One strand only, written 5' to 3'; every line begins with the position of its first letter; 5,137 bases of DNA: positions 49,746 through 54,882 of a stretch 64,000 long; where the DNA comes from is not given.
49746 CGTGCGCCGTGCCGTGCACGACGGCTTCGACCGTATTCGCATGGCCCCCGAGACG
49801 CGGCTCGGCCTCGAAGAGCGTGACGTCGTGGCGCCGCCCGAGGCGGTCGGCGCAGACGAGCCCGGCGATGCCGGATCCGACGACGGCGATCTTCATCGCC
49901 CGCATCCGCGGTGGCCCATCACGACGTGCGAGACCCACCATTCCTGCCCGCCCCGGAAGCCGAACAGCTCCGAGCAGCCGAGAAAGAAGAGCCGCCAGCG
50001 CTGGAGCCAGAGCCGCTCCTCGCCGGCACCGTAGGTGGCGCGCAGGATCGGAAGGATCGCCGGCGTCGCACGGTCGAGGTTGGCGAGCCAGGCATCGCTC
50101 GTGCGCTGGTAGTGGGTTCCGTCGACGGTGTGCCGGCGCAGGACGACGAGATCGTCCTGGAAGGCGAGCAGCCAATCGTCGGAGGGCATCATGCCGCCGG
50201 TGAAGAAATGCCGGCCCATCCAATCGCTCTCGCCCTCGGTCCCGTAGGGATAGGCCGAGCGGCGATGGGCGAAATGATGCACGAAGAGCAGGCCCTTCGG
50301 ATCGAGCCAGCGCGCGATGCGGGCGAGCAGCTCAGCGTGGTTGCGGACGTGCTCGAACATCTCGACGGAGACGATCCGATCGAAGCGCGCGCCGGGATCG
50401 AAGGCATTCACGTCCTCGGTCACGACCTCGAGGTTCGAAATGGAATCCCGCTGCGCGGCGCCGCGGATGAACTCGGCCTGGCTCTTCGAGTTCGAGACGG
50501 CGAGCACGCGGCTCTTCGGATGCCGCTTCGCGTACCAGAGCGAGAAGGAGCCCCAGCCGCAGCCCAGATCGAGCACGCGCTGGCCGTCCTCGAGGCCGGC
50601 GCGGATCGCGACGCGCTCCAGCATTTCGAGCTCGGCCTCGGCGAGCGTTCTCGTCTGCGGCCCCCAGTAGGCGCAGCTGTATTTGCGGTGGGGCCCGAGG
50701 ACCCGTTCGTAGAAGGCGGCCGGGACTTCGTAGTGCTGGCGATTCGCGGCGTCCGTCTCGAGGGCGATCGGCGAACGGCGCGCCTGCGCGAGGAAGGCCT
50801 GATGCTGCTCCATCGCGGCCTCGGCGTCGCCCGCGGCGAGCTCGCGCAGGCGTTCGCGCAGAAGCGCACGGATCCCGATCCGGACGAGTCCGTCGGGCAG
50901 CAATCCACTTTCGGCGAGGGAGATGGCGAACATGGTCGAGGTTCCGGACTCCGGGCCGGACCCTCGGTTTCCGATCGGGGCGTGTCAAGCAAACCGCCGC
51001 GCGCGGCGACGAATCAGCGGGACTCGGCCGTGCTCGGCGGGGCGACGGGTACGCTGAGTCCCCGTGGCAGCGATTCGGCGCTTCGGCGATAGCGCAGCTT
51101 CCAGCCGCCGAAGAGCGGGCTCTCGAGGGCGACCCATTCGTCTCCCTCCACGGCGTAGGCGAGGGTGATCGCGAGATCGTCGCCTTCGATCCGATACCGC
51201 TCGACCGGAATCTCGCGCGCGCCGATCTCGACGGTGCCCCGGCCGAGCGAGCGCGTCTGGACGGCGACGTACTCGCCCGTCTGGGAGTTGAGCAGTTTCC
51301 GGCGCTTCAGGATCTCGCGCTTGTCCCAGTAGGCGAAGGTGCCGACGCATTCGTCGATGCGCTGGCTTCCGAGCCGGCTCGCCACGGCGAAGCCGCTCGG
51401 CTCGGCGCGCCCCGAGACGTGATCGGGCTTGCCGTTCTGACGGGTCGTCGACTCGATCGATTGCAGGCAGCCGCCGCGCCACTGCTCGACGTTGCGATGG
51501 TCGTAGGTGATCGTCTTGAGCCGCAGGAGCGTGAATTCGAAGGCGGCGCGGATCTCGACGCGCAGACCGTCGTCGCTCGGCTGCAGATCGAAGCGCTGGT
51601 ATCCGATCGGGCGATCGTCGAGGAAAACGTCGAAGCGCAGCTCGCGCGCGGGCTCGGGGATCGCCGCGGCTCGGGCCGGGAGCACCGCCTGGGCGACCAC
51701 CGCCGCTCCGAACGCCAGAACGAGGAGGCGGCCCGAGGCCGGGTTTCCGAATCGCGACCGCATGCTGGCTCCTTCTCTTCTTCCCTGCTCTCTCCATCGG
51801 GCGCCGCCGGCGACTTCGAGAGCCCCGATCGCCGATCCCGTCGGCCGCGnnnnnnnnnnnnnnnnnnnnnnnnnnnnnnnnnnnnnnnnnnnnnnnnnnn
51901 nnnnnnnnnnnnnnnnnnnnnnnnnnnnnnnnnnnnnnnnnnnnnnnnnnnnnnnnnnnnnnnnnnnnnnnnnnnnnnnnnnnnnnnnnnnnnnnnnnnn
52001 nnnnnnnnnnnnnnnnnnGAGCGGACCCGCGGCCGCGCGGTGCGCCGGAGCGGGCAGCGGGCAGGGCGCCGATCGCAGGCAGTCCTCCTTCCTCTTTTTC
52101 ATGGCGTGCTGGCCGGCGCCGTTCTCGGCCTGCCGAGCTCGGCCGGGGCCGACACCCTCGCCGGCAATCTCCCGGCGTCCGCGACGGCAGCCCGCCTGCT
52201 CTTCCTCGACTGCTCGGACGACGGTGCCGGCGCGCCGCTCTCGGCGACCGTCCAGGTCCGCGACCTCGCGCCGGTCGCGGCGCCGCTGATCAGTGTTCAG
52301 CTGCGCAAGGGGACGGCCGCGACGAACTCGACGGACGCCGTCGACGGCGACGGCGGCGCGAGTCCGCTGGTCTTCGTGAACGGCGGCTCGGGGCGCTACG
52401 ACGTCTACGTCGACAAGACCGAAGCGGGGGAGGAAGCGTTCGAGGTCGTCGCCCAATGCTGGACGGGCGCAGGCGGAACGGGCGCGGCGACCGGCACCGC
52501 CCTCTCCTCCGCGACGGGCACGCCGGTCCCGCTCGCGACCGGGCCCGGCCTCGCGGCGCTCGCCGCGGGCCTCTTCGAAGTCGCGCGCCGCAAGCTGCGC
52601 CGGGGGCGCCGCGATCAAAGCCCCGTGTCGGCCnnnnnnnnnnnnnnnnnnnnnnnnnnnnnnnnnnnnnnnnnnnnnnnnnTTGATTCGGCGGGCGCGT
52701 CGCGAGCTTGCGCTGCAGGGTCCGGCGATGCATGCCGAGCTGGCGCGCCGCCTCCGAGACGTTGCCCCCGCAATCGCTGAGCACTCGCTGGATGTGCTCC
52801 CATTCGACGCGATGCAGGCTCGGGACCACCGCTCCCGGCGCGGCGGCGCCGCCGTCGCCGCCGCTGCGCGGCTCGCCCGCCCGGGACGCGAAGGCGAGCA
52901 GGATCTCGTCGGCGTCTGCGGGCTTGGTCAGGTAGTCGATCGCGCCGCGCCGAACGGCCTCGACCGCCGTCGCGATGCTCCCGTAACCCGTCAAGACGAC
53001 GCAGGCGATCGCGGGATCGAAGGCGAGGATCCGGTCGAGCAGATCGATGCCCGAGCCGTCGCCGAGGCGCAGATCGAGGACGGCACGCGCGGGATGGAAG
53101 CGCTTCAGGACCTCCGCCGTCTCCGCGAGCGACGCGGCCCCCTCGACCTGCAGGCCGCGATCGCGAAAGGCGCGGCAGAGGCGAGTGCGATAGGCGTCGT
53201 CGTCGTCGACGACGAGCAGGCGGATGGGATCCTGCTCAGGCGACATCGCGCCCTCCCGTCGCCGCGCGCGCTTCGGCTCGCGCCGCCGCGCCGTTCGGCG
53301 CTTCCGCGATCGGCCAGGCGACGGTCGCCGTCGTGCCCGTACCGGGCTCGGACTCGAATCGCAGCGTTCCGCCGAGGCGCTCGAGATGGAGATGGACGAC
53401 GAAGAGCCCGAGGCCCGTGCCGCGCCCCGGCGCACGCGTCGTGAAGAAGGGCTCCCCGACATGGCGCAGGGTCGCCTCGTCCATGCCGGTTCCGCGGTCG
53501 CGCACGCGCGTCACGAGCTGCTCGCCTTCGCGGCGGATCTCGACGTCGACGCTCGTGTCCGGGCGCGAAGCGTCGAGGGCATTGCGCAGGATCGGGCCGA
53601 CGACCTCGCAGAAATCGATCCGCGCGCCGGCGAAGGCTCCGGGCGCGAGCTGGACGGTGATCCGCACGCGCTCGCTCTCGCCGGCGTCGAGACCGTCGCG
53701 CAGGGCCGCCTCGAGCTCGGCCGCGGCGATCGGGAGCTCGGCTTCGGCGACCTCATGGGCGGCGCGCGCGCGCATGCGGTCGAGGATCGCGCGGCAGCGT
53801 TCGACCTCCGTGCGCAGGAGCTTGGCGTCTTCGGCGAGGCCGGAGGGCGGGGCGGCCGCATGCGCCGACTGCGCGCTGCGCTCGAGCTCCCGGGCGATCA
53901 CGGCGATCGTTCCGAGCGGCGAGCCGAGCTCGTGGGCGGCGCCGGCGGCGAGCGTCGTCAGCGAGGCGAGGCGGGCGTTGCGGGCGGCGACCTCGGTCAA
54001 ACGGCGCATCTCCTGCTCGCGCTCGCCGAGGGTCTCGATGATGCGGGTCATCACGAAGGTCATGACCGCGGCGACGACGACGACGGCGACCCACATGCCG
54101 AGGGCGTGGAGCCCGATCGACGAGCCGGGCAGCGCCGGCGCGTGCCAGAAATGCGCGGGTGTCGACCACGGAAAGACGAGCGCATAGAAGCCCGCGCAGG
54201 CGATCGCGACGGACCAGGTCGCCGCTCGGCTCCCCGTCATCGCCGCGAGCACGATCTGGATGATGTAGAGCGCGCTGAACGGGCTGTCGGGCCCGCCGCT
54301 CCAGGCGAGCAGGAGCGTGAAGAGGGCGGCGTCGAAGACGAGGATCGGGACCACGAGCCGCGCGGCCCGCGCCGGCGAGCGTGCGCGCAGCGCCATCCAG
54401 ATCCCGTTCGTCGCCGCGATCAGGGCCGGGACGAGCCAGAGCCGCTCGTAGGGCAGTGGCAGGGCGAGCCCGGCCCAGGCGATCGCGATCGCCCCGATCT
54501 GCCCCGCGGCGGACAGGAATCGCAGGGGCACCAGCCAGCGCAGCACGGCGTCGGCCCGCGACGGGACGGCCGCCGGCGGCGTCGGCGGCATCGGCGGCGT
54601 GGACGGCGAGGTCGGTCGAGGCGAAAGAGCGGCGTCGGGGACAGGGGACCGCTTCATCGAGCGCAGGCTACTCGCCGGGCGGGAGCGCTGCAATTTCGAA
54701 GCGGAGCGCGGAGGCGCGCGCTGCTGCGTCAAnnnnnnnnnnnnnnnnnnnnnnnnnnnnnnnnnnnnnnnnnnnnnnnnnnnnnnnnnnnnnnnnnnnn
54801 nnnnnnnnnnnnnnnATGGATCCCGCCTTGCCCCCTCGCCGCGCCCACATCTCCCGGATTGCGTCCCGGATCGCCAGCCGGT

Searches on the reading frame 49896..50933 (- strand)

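Call 63: search_protein_families(library=pfam, proteins=[window:49896-50933:-], max_evalue=0.001)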
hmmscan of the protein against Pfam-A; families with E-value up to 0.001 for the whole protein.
window:49896-50933:- (346 aa): 13 families
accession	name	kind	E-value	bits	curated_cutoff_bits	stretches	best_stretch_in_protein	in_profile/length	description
PF02353.26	CMAS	-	1e-38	133.7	27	1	63-324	9-263/273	Mycolic acid cyclopropane synthetase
PF13649.12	Methyltransf_25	-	3.2e-16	60.2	27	1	120-214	1-97/97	Methyltransferase domain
PF08241.18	Methyltransf_11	-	5.9e-15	56.1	21.2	1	121-218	1-95/95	Methyltransferase domain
PF13489.12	Methyltransf_23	-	2.7e-14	53.7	27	1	112-223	16-121/164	Methyltransferase domain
PF13847.12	Methyltransf_31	-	3.7e-12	46.6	27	1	115-222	2-113/145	Methyltransferase domain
PF08242.18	Methyltransf_12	-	3e-11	44.4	30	1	121-216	1-98/98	Methyltransferase domain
PF05175.20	MTS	-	1.7e-09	38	23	1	116-216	31-136/170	Methyltransferase small domain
PF02475.24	TRM5-TYW2_MTfase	-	6.7e-07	29.8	28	1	104-223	24-140/164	TRM5/TYW2 methyltransferase domain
PF01728.25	FtsJ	-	8.2e-05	23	24.1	1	113-165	17-70/181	FtsJ-like methyltransferase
PF02390.23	Methyltransf_4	-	8.9e-05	22.5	24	1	119-175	4-60/173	Putative methyltransferase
PF03848.20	TehB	-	0.00016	21.6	20.4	1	118-200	32-114/193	Tellurite resistance protein TehB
PF05401.17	NodS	-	0.00017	21.9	24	1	115-206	42-129/201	Nodulation protein S (NodS)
PF02527.21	GidB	-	0.0008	19.2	27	0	111-189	42-121/184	rRNA small subunit methyltransferase G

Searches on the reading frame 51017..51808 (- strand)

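Call 5: search_protein_families(library=pfam, proteins=[window:51017-51808:-], max_evalue=0.01)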
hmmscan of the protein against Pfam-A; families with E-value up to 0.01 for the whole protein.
window:51017-51808:- (264 aa): 1 family
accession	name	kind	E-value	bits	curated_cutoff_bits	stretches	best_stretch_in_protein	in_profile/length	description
PF19630.5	DUF6134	-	3.7e-39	135.2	27.9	1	59-242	1-183/184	Domain of unknown function (DUF6134)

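Call 78: search_protein_families(library=ncbifam, proteins=[window:51017-51808:-], max_evalue=0.00001)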
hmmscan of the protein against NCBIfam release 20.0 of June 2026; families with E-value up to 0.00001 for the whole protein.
window:51017-51808:- (264 aa): 0 families

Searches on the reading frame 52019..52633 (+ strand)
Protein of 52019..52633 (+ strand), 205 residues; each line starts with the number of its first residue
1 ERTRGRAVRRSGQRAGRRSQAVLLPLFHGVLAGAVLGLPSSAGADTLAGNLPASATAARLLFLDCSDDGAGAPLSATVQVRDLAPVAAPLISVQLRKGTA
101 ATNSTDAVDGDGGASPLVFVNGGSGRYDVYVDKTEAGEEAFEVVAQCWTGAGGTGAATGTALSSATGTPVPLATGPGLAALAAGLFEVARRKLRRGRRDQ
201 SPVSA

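Call 37: search_protein_families(library=pfam, proteins=[window:52019-52633:+], max_evalue=5)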
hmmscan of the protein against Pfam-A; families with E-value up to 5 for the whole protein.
window:52019-52633:+ (205 aa): 2 families
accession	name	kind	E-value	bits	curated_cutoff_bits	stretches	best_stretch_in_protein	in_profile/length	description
PF21526.2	PGRS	-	0.1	13.4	27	1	101-166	7-66/73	PGRS repeats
PF05818.17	TraT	-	2.9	8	31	1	129-185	70-124/214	Enterobacterial TraT complement resistance protein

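Call 38: search_protein_families(library=ncbifam, proteins=[window:52019-52633:+], max_evalue=5)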
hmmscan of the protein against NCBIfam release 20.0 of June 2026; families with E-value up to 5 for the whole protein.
window:52019-52633:+ (205 aa): 1 family
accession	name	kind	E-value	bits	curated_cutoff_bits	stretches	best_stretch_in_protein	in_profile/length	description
NF000013.1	tet_NaH_anti_35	exception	0.087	12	750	1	10-62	258-306/369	tetracycline efflux Na+/H+ antiporter family transporter Tet(35)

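Call 52: find_homologous_proteins(query=window:52046-52633:+, max_evalue=0.001)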
Query window:52046-52633:+ (196 aa): 61 proteins with E <= 0.001 among 8000 candidates.
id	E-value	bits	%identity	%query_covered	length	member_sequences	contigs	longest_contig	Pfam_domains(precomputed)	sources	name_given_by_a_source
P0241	1.1e-115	402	100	100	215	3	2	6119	-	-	-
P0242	2.0e-86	306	81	94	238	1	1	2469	-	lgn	-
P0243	4.2e-82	292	81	89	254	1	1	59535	-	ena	-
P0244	6.2e-82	292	83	84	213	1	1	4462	-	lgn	-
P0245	8.7e-74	265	76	89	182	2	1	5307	-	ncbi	-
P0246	3.7e-72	260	56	74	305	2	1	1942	-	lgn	-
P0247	1.7e-71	258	80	81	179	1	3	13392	-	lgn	-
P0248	3.3e-71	257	60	62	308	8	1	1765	-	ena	-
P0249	1.2e-70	255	55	63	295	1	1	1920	-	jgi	jgi:hypothetical protein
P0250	1.2e-70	255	60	62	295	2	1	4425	-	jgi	jgi:hypothetical protein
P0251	3.3e-69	250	54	72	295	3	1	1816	-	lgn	-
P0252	2.4e-68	247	61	55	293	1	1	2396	-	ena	-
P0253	6.8e-68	246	71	89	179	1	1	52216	-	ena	-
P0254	7.7e-68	246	62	60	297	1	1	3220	-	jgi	jgi:hypothetical protein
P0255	1.1e-67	245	76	86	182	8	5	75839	-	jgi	jgi:hypothetical protein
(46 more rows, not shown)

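Call 61: predict_structure(alignment_id=A3)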
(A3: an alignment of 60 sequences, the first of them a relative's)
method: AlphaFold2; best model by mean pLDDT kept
length: 215 residues; sequences in the alignment: 60
mean_pLDDT: 83.0   pTM: 0.66
mean pLDDT of the five models: 83.0, 82.8, 82.2, 81.7, 80.5
residues with pLDDT >= 90: 123; 70-90: 43; 50-70: 30; < 50: 19
segments of 3 or more residues with pLDDT < 50: 8-10, 17-28
pLDDT, mean of each block of 10 residues (from residue 1): 50 48 47 61 74 92 94 97 98 79 97 90 93 98 93 97 97 83 77 95 88 74
secondary structure, 60 per line:
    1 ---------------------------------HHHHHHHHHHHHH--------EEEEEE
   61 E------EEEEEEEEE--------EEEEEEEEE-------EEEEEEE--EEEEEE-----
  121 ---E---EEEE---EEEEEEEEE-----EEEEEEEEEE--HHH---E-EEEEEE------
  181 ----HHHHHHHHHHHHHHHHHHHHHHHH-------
elements in order: H34-46 E55-61 E68-76 E85-93 E101-107 E110-115 E128-131 E135-143 E149-158 E169-174 H185-208

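Call 64: fold_search(model_id=the predicted structure, library=pdb)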
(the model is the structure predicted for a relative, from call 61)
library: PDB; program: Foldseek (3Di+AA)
matches with E <= 10: 1461; with E <= 0.001: 1
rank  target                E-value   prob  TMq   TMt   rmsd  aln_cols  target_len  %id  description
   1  3afg_B                7.6e-04  1.00  0.38  0.17   3.1       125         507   14  Crystal structure of ProN-Tk-SP from Thermococcus kodakaraensis (released 2010-08-04)
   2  9ues_B                1.3e-03  1.00  0.39  0.21   3.0       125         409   11  Crystal structure of an inactive TKSP mutant in complex with the TKS propeptide (released 2026-02-18)
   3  9wcb_F                5.1e-03  0.90  0.22  0.25  14.7       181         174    9  Open state of A8 gpJ 713 central tail fiber with OmpC G17 from E. coli EDL933 (released 2026-01-28)
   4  9pr9_A                5.9e-03  1.00  0.36  0.16   5.0       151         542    8  Crystal structure of the Clostridiodes difficile CspA homodimer (released 2026-01-21)
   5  9f4b_F1               5.9e-03  0.63  0.17  0.10  11.8       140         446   11  Pre-assembled baseplate cup of Klebsiella phage KP1 variant vB_Kpn_Lilla1 (released 2025-05-14)
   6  2qfe                  6.9e-03  1.00  0.37  0.54   4.7       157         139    9  Distal C2-Like Domain of Human Calpain-7 (released 2007-07-10)
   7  1nqj_B                7.7e-03  1.00  0.32  0.53   3.6        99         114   14  CRYSTAL STRUCTURE OF CLOSTRIDIUM HISTOLYTICUM COLG COLLAGENASE COLLAGEN-BINDING DOMAIN 3B AT 1.0 ANGSTROM RESOLUTION I (released 2003-04-15)
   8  7rrm_A                8.1e-03  1.00  0.34  0.67   5.1       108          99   14  Structure of the human TMED1 (p24gamma1) Golgi dynamics Domain (released 2021-10-20)
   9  5sv5                  9.0e-03  1.00  0.33  0.62   3.5       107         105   14  1.0 Angstrom Crystal Structure of pre-Peptidase C-terminal Domain of Collagenase from Bacillus anthracis. (released 2016-08-17)
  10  1kfx_L                1.1e-02  1.00  0.35  0.14   5.0       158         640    8  Crystal Structure of Human m-Calpain Form I (released 2001-12-07)
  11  4il7                  1.1e-02  0.99  0.24  0.48   5.7       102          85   10  Crystal structure of A223 C-terminal domain, a structural protein from sulfolobus turreted icosahedral virus (STIV) (released 2013-04-03)
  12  8iqe_B                1.1e-02  0.96  0.28  0.13  11.2       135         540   13  Crystal structure of tetrameric K2-2 TSP (released 2024-02-21)
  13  9i0y_a                1.2e-02  0.97  0.27  0.43   5.9       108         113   14  Recombinant Ena2A fibers (released 2025-03-12)
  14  9i0y_0                1.2e-02  0.97  0.27  0.43   5.9       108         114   14  Recombinant Ena2A fibers (released 2025-03-12)
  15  1pm4_A                1.3e-02  1.00  0.33  0.56   4.6       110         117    8  Crystal structure of Yersinia pseudotuberculosis-derived mitogen (YPM) (released 2004-01-27)
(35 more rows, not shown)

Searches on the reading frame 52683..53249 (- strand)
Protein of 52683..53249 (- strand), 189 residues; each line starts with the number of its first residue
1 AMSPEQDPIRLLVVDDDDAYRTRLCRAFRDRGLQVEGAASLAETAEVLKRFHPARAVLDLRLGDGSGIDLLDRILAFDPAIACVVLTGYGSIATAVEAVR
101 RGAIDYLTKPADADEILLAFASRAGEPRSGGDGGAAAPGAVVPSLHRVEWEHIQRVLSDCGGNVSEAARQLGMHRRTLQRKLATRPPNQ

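Call 5: search_protein_families(library=pfam, proteins=[window:52683-53249:-], max_evalue=0.01)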
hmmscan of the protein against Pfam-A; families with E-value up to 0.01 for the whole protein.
window:52683-53249:- (189 aa): 7 families
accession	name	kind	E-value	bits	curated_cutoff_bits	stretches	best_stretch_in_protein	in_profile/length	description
PF00072.30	Response_reg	-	5.5e-21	75.2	30.2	1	12-119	2-109/111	Response regulator receiver domain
PF02954.25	HTH_8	-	2.9e-13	49.7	22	1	145-183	2-40/42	Bacterial regulatory protein, Fis family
PF13556.12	HTH_30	-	3.2e-06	27.3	27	1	156-183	7-34/59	PucR C-terminal helix-turn-helix domain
PF13551.12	HTH_29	-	0.00027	21.4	28.1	1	157-180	7-31/64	Winged helix-turn helix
PF13384.12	HTH_23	-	0.0026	18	24.6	1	157-180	13-36/50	Homeodomain-like domain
PF13518.12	HTH_28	-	0.0034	17.9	25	1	153-180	6-31/52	Helix-turn-helix domain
PF13411.12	MerR_1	-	0.0093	16.5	21.6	0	164-179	3-18/69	MerR HTH family regulatory protein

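Call 78: search_protein_families(library=ncbifam, proteins=[window:52683-53249:-], max_evalue=0.00001)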
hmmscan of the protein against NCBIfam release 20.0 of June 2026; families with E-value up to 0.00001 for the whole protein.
window:52683-53249:- (189 aa): 48 families (the best 25 are shown)
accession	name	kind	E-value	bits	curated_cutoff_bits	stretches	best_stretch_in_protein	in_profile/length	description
NF033791.1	ActR_PrrA_rreg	equivalog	8.6e-57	191.9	250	1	11-187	4-172/173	ActR/PrrA/RegA family redox response regulator transcription factor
NF007689.0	PRK10365.1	equivalog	2.2e-24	86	760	1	6-116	3-113/441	sigma-54-dependent response regulator transcription factor ZraR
TIGR01818.1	ntrC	equivalog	7.6e-24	84.3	558.6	1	12-125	2-114/463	nitrogen regulation protein NR(I)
NF051870.1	NAssimRespRegNtrX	equivalog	1.8e-23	83.2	600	1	11-125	4-119/452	nitrogen assimilation response regulator NtrX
NF008469.0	PRK11361.1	equivalog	2.2e-23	82.7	714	1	10-119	6-115/461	acetoacetate metabolism transcriptional regulator AtoC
NF041946.1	LuxO_transreg_Vib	equivalog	6.2e-21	74.7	800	1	31-118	19-106/463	quorum-sensing sigma-54 dependent transcriptional regulator LuxO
NF011695.0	PRK15115.1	equivalog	5.8e-19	68.2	763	1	6-120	4-118/445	two-component system response regulator GlrR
TIGR02915.1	PEP_resp_reg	equivalog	2.1e-17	63.1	502.6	1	11-119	1-112/445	PEP-CTERM-box response regulator transcription factor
NF006900.1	PRK09390.1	equivalog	2.9e-17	62.9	255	1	11-124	7-119/203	response regulator FixJ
NF047793.1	ResRegPgtA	equivalog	8.4e-17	61.1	650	1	9-119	6-116/414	two-component system response regulator PgtA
NF045505.1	RR_RssB_Pseudo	equivalog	9e-17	61.2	700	1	9-118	6-115/394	two-component system response regulator RssB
NF008176.1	PRK10923.1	equivalog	1.3e-16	60.3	620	1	11-117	6-112/469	nitrogen regulation protein NR(I)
NF053512.1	nitric_RR_NosR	exception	1.1e-13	51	400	1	11-119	1-110/422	response regulator c-di-GMP phosphodiesterase, NosR family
NF008078.0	PRK10816.1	equivalog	2.8e-13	49.9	336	1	9-117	1-109/223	two-component system response regulator PhoP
NF047785.1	respo_reg_MadR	equivalog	1.7e-12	47.2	300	1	9-125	1-122/209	MadR family response regulator transcription factor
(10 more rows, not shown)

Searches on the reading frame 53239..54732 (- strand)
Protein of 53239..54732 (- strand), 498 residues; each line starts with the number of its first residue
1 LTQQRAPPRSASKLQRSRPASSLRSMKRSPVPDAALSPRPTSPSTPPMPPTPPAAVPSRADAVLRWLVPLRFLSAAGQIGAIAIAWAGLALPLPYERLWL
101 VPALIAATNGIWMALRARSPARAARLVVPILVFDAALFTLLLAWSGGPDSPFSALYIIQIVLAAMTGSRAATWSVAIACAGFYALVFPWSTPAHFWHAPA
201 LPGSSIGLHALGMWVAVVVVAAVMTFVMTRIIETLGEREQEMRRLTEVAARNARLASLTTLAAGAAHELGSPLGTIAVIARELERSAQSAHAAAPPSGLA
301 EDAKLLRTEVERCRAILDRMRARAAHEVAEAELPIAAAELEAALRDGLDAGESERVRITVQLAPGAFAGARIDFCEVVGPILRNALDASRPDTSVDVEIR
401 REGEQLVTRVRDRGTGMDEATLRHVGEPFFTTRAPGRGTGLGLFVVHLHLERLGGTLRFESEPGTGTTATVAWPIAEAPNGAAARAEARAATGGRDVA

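Call 5: search_protein_families(library=pfam, proteins=[window:53239-54732:-], max_evalue=0.01)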
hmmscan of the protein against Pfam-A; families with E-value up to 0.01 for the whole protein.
window:53239-54732:- (498 aa): 5 families
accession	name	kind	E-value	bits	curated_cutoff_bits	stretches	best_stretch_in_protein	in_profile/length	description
PF02518.31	HATPase_c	-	6.1e-21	75.4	26.4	1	372-475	4-109/111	Histidine kinase-, DNA gyrase B-, and HSP90-like ATPase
PF00512.31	HisKA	-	5.6e-05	23.5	26.9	1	258-323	2-60/66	His Kinase A (phospho-acceptor) domain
PF13581.12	HATPase_c_2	-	0.00054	20.4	27.4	1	382-447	40-106/127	Histidine kinase-like ATPase domain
PF25323.1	6TM_PilS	-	0.0023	18.1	27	1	114-227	66-177/189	PilS-like transmembrane domain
PF13589.12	HATPase_c_3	-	0.0057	17.1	25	1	376-425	5-53/137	Histidine kinase-, DNA gyrase B-, and HSP90-like ATPase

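Call 78: search_protein_families(library=ncbifam, proteins=[window:53239-54657:-], max_evalue=0.00001)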
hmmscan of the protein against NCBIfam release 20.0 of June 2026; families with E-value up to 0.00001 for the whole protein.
window:53239-54657:- (473 aa): 52 families (the best 25 are shown)
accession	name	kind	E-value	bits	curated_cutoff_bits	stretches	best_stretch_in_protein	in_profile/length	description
NF033792.0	ActS_PrrB_HisK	equivalog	1.5e-60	205.3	350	1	39-451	10-420/423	ActS/PrrB/RegB family redox-sensitive histidine kinase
NF045988.1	HisKinRegBRhodob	equivalog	1.9e-38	132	570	1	39-436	20-418/462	sensor histidine kinase RegB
NF008468.0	PRK11360.1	equivalog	3.4e-26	91.8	646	1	216-453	379-611/616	two-component system sensor histidine kinase AtoS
NF010411.0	PRK13837.1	equivalog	4.1e-25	87.9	647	1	212-463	429-689/828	two-component system VirA-like sensor kinase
NF007688.0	PRK10364.1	equivalog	1.4e-24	86.7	479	1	190-451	203-452/460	two-component system sensor histidine kinase ZraS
NF052573.1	HisKinEspAMyxo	equivalog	2.1e-23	82.3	1400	1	216-461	367-622/755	serine histidine kinase EspA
TIGR02916.1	PEP_his_kin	equivalog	1.7e-19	69.9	300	1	282-449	518-679/679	XrtA/PEP-CTERM system histidine kinase PrsK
NF052574.1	HisKinEspCMyxo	equivalog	4.2e-17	61.6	1200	1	227-461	411-648/785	serine histidine kinase EspC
NF008312.0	PRK11100.1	equivalog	1.6e-16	60.2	356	1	241-450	264-474/477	two-component system sensor histidine kinase CreC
NF010076.0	PRK13557.1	subfamily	2.5e-16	59.2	631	1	373-465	317-409/540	histidine kinase famiy protein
TIGR02966.1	phoR_proteo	equivalog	2.6e-16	59.6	334.2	1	237-446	118-331/333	phosphate regulon sensor histidine kinase PhoR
NF038348.1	T2SS_HK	subfamily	2.8e-16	59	450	1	355-450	478-573/574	histidine kinase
NF053867.1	SprKinKinDBac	equivalog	1.3e-15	56.9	775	1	351-452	400-499/500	sporulation kinase KinD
NF008298.1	PRK11086.1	subfamily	3.2e-15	55.6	520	1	349-450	424-525/529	DcuS/MalK family sensor histidine kinase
NF046020.1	HisKinCckABruc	equivalog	9.4e-14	50.2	1000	1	378-457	635-714/868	cell cycle histidine kinase CckA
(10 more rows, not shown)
